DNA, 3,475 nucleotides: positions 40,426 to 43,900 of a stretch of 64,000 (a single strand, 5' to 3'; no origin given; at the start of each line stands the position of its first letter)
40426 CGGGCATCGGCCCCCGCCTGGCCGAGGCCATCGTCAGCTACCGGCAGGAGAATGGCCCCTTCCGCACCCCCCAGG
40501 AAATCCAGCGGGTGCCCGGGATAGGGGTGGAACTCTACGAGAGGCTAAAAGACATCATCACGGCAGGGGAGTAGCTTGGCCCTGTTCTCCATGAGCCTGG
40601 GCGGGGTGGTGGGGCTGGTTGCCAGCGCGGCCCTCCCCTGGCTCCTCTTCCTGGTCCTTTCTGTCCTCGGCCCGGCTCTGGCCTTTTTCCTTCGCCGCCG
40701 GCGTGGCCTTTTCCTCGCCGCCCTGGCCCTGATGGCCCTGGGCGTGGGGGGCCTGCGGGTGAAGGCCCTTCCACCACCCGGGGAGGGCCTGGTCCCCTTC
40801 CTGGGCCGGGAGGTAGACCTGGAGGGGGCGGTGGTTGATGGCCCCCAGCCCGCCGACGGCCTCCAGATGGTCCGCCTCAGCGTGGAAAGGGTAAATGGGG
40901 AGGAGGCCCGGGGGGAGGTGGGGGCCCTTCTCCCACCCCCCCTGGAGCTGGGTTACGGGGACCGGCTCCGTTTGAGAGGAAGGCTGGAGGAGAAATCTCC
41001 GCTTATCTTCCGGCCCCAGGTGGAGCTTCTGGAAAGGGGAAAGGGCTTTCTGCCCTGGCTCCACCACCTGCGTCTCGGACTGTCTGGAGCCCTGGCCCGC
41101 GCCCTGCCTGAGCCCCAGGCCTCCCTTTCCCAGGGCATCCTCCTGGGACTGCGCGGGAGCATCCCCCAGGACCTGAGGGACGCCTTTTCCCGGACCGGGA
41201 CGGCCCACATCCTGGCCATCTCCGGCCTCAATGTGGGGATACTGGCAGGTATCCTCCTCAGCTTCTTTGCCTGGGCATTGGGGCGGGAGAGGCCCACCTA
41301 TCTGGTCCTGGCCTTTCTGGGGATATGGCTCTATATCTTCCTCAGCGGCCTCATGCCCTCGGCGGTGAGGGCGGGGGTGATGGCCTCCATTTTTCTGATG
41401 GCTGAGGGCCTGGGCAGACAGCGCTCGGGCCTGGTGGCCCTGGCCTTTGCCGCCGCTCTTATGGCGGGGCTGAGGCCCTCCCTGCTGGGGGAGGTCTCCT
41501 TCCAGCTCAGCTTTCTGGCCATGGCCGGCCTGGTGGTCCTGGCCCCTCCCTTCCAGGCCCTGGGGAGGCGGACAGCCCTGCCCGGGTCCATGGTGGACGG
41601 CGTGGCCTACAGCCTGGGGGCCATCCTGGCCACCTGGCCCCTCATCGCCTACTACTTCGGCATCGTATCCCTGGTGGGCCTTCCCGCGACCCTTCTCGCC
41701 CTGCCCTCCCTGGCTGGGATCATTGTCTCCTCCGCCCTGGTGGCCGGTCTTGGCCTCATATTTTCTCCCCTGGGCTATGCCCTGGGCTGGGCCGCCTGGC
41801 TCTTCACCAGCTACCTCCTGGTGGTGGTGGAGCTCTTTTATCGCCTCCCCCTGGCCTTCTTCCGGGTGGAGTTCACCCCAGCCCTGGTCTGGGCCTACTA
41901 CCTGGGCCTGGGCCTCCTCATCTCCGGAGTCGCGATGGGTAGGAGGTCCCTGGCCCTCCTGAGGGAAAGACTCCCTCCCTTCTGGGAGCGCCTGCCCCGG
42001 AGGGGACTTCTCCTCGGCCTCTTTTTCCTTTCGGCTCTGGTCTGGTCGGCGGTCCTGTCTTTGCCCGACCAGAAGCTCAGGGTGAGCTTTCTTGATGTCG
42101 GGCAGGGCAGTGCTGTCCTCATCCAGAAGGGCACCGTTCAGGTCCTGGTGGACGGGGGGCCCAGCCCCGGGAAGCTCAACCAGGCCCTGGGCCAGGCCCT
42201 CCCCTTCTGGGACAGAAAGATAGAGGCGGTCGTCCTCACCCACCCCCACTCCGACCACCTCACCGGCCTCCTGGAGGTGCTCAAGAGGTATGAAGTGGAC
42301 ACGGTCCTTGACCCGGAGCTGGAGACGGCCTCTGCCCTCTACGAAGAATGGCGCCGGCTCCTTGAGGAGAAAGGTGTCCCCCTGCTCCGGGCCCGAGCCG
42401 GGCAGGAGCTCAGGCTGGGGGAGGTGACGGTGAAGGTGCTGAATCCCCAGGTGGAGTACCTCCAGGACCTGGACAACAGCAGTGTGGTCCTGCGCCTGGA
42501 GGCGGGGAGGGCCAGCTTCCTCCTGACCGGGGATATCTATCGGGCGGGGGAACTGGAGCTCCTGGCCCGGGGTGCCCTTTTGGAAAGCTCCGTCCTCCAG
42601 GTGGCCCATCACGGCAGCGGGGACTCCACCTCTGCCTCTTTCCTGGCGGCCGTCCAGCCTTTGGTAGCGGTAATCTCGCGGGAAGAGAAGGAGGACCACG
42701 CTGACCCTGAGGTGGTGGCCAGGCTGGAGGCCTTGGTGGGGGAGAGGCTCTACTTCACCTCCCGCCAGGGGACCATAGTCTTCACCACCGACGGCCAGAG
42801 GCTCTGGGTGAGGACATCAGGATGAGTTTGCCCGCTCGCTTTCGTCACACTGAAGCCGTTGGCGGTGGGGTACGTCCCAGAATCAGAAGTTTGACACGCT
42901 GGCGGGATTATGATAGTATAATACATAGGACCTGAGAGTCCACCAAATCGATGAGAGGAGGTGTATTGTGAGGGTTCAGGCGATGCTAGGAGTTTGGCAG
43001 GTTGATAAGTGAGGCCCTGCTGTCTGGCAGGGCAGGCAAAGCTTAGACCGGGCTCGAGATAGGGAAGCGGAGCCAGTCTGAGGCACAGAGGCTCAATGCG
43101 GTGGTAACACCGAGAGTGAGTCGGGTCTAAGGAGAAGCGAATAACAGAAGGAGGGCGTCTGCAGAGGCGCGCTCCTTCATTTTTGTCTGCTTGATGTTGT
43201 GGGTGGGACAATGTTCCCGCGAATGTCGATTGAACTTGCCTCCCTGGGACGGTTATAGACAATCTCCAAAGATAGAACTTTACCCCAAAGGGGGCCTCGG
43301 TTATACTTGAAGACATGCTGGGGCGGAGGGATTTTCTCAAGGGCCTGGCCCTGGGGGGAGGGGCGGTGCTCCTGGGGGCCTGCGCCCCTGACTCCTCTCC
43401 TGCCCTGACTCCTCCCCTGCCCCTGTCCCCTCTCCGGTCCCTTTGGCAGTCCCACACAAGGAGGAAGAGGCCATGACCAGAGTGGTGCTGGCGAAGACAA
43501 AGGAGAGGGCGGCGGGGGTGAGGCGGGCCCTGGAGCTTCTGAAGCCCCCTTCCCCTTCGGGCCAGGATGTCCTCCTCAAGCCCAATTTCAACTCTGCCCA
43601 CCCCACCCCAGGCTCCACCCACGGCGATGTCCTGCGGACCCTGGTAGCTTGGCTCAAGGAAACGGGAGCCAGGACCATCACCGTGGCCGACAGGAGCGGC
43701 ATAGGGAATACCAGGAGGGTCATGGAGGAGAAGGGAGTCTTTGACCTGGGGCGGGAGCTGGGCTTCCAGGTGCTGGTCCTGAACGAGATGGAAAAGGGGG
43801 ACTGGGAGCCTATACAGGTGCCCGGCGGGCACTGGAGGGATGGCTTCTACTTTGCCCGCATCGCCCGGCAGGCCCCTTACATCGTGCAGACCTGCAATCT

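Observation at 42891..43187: Orphan promoter-to-terminator unit (~260 nt, lower GC) with no ORF: candidate sRNA or leader-peptide locus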

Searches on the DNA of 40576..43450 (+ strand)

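Call 4: search_rna_families(source=window, start=42700, end=43450, threshold=evalue, max_evalue=10, show_alignments=4)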
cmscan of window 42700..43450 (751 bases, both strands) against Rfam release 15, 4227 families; matches with E-value up to 10: 7.
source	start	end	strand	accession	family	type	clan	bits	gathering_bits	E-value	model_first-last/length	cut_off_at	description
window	43078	43179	+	RF01408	sraL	Gene; sRNA;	-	19.6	39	0.05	1-142/142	no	sraL Hfq binding RNA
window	43062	43095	+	RF01093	RF_site5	Cis-reg; frameshift_element;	-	16.5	35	4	1-60/60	no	Ma3 gene ribosomal frameshift signal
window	43132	43183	+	RF02066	STnc320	Gene; sRNA;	-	16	50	3.8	1-55/55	no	Salmonella enterica sRNA STnc320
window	42864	43020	+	RF02134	HTT-AS1_1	Gene; lncRNA;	-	13.8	200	5.6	81-230/230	no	HTT antisense RNA 1 conserved region 1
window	42738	42826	-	RF02137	HOXA11-AS1_1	Gene; lncRNA;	-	13.3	50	9.9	1-96/96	no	HOXA11 antisense RNA 1 conserved region 1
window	42775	42815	+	RF01762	whalefall-1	Gene; sRNA;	-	13.1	37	2.7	1-56/56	no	Whalefall-1 RNA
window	42700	42806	-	RF01877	MIAT_exon5_3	Gene; lncRNA;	-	7.6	90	2.7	1-101/382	3'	Myocardial infarction associated transcript exon 5 conserved region 3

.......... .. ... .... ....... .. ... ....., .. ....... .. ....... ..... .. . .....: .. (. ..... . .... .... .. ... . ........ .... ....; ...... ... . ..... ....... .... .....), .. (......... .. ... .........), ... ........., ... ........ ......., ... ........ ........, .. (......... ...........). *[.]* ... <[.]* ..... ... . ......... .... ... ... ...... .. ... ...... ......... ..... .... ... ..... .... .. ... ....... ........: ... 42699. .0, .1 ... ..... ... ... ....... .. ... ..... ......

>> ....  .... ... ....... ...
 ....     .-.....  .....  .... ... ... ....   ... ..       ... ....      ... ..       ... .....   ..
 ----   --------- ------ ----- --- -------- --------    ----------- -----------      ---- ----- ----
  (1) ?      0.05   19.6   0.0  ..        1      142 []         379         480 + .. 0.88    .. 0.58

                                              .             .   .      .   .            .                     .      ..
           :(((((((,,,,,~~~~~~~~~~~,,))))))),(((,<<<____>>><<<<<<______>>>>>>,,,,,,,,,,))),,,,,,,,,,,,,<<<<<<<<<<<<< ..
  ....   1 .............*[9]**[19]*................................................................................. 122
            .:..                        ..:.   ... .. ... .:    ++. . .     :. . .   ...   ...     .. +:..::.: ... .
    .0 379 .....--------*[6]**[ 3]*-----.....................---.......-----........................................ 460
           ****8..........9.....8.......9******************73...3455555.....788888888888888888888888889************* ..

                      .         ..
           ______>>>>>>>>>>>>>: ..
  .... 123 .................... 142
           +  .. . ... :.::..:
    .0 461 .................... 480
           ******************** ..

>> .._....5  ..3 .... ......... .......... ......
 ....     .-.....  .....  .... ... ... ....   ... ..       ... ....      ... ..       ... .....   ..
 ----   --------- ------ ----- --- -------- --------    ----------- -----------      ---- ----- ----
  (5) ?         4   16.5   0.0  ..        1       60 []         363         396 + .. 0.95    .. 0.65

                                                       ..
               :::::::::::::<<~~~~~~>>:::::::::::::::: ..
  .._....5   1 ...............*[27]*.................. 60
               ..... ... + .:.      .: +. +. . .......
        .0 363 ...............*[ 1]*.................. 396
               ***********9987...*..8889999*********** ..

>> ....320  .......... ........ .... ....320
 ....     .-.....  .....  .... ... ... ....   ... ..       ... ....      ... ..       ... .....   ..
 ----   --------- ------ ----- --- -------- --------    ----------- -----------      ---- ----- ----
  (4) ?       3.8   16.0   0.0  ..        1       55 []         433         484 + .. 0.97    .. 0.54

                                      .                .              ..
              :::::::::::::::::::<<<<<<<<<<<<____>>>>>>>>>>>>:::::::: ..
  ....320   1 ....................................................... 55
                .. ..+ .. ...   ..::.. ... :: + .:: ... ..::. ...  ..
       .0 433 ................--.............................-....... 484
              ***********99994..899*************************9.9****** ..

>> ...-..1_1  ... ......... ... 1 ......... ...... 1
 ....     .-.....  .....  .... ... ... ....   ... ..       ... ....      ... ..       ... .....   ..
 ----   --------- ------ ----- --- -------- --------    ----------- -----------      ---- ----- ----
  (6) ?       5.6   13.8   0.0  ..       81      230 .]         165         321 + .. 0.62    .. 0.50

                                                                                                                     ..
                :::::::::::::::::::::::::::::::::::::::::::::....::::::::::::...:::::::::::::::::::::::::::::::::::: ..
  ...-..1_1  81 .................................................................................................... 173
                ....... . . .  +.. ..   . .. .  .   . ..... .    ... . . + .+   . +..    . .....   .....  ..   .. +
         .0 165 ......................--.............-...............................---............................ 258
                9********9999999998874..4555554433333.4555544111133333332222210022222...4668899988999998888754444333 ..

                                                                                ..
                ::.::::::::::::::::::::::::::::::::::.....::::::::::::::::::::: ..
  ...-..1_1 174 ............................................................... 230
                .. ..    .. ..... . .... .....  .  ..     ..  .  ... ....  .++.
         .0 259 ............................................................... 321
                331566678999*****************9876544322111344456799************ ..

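Call 32: search_dna_similar(query=window:42832-43190:+, collection=phages, mode=distant, max_evalue=0.01)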
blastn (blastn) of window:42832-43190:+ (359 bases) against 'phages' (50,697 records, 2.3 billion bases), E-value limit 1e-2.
No match.

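Call 33: search_dna_similar(query=window:42832-43190:+, collection=plasmids, mode=distant, max_evalue=0.01)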
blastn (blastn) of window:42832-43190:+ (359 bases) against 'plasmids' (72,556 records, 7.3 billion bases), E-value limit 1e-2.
No match.

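Call 50: search_rna_families(source=L084, start=6230, end=6900, threshold=evalue, max_evalue=1)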
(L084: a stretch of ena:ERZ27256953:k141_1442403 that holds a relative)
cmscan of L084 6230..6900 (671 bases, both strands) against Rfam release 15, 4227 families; matches with E-value up to 1: 1.
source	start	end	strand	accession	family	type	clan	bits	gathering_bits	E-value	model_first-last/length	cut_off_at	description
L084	6661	6762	+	RF01408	sraL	Gene; sRNA;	-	19.1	39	0.064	1-142/142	no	sraL Hfq binding RNA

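Call 61: build_rna_model(alignment_id=A5, structure=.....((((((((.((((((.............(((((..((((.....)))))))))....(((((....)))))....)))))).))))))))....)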
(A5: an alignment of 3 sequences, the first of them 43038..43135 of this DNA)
Model R1 built from alignment A5 (3 sequences, 99 columns); structure: as given.
model positions 98; base pairs 28; branch points 1; effective number of sequences 0.68; information 0.591 bits per position. Calibrated on 0.2 Mb of random sequence (short: E-values are rough).
structure used (alignment columns):
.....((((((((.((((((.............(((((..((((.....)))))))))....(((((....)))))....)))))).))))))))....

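Call 62: search_with_rna_model(model_id=R1, source=window, filters=off, max_evalue=10)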
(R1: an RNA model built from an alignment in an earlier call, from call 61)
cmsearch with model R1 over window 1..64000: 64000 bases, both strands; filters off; matches with E-value up to 10: 37.
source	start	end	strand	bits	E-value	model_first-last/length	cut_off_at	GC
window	43038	43135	+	125.1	1.4e-31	1-98/98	no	0.57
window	43509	43615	-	22.3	0.0014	1-98/98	no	0.68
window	9382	9474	-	15.1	0.13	1-98/98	no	0.7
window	27951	27996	+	14.6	0.18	1-98/98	no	0.67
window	40004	40039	-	11.9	0.97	1-98/98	no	0.69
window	13950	14012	-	11.7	1.1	1-98/98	no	0.73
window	13027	13136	+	11.6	1.2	1-98/98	no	0.64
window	33387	33446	-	11.4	1.3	1-98/98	no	0.65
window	25623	25689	-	11.2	1.5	1-98/98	no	0.7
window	42150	42206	-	11.1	1.6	1-98/98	no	0.77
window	63163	63186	+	11.1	1.6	1-98/98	no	0.75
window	45135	45177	+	10.9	1.8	1-98/98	no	0.79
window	32440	32515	+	10.8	2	1-98/98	no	0.55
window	45240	45262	-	10.7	2.1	1-98/98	no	0.65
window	16959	17001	-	10.7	2.1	1-98/98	no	0.79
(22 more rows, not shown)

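Call 63: search_with_rna_model(model_id=R1, sources=[L001, L004, L005, L006, L007, L008, L009, L010, L011, L012, L013, L014, L015, L016, L017, L018, L019, L020, L021, L022, L023, L024, L025, L026, L027, L028, L029, L030, L031, L032, L033, L034, L035, L036, L037, L044, L051, L059, L062, L083, L084, L085, L086, L087, L088, L089, L090, L091, L092, L093, L094, L095, L096, L097, L098, L099, L100, L101, L102, L103, L104, L105, L106, L107, L108, L109, L110, L111], max_evalue=10)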
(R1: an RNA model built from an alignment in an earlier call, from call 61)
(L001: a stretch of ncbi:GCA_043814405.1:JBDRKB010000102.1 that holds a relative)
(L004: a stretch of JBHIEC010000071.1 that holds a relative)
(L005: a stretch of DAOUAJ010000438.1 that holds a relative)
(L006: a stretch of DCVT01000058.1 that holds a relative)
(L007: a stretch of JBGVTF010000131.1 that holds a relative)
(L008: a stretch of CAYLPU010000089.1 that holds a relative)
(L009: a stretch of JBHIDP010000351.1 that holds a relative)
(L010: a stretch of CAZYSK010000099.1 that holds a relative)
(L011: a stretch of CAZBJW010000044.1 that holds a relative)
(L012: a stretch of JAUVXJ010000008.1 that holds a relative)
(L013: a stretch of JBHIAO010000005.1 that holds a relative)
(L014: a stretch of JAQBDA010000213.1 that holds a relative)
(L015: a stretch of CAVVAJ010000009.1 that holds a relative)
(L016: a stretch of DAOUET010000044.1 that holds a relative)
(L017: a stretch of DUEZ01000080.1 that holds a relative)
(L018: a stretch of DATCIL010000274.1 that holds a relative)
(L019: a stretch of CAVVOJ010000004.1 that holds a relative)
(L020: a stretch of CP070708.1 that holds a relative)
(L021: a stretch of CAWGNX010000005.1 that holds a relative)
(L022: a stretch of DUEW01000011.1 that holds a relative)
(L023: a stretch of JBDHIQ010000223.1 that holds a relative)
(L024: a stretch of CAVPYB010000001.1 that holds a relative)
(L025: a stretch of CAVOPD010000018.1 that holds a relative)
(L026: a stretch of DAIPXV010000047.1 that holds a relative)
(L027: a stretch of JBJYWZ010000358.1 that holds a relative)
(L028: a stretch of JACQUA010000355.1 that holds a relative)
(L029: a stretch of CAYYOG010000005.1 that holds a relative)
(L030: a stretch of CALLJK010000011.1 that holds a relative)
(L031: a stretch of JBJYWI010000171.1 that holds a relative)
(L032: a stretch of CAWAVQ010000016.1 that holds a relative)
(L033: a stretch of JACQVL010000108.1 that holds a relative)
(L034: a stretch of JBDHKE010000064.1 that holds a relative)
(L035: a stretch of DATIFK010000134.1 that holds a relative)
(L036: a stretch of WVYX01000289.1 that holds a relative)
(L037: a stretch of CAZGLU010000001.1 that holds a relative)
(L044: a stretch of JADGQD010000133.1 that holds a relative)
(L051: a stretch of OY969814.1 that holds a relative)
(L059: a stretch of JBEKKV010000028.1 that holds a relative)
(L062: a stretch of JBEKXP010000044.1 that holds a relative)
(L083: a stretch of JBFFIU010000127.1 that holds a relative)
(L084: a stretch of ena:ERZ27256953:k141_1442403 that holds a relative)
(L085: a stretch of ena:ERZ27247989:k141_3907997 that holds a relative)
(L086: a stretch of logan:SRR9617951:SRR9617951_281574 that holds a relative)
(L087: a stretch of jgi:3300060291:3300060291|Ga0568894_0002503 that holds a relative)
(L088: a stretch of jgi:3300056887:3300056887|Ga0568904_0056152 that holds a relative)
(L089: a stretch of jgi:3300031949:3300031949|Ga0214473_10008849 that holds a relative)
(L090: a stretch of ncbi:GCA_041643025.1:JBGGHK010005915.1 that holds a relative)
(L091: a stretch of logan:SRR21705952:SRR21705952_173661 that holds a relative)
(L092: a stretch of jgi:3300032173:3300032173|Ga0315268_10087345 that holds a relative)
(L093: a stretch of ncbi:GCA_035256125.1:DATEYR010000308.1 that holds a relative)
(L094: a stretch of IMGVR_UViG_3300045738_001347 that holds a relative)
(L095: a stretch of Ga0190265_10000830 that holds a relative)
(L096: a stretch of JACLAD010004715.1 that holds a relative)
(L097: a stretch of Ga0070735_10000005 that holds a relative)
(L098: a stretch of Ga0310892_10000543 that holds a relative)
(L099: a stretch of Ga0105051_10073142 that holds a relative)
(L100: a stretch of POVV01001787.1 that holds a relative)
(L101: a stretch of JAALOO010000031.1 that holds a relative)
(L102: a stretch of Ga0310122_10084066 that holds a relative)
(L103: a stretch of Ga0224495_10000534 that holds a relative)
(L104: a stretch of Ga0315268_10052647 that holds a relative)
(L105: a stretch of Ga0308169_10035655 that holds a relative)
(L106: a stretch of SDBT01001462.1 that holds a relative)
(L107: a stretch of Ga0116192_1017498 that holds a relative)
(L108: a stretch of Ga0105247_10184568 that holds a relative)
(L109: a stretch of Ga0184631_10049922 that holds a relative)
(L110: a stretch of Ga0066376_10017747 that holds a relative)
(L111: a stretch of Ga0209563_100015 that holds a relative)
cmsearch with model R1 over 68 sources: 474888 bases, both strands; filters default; matches with E-value up to 10: 5.
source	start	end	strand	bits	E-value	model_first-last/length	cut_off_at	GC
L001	1859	1956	+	125.1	1.1e-30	1-98/98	no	0.57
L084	6621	6718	+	124.3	1.8e-30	1-98/98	no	0.55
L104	98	195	+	122.3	6.1e-30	1-98/98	no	0.56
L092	2907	2938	+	26.4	0.00081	1-32/98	3'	0.53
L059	8752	8802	-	12.3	5.8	1-98/98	no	0.75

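Call 65: search_dna_similar(query=L084:6260-6860:+, collection=plasmids, mode=distant, max_evalue=0.01)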
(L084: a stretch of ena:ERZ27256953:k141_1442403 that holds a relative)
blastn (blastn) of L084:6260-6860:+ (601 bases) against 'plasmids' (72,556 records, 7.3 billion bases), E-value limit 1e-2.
No match.

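Call 66: search_dna_similar(query=L084:6260-6860:+, collection=phages, mode=distant, max_evalue=0.01)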
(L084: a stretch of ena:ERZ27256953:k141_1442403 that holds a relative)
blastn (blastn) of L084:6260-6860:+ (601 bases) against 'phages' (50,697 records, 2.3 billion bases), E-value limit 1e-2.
No match.

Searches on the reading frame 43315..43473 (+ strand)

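Call 12: search_protein_families(library=pfam, proteins=[window:43315-43473:+])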
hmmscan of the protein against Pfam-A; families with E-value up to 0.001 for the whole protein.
window:43315-43473:+ (53 aa): 1 family
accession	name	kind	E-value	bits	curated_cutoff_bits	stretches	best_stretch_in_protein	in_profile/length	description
PF10518.14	TAT_signal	-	4.3e-05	23.7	22.7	1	2-21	2-21/21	TAT (twin-arginine translocation) pathway signal sequence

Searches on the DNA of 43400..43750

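Call 64: search_with_rna_model(model_id=R1, source=window, start=43400, end=43750, filters=off, max_evalue=1, show_alignments=1)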
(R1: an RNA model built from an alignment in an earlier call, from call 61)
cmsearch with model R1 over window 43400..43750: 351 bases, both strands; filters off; matches with E-value up to 1: 2.
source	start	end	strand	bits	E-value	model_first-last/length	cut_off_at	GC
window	43509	43615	-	22.3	7.8e-06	1-98/98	no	0.68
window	43644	43677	+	5.7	0.25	1-98/98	no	0.59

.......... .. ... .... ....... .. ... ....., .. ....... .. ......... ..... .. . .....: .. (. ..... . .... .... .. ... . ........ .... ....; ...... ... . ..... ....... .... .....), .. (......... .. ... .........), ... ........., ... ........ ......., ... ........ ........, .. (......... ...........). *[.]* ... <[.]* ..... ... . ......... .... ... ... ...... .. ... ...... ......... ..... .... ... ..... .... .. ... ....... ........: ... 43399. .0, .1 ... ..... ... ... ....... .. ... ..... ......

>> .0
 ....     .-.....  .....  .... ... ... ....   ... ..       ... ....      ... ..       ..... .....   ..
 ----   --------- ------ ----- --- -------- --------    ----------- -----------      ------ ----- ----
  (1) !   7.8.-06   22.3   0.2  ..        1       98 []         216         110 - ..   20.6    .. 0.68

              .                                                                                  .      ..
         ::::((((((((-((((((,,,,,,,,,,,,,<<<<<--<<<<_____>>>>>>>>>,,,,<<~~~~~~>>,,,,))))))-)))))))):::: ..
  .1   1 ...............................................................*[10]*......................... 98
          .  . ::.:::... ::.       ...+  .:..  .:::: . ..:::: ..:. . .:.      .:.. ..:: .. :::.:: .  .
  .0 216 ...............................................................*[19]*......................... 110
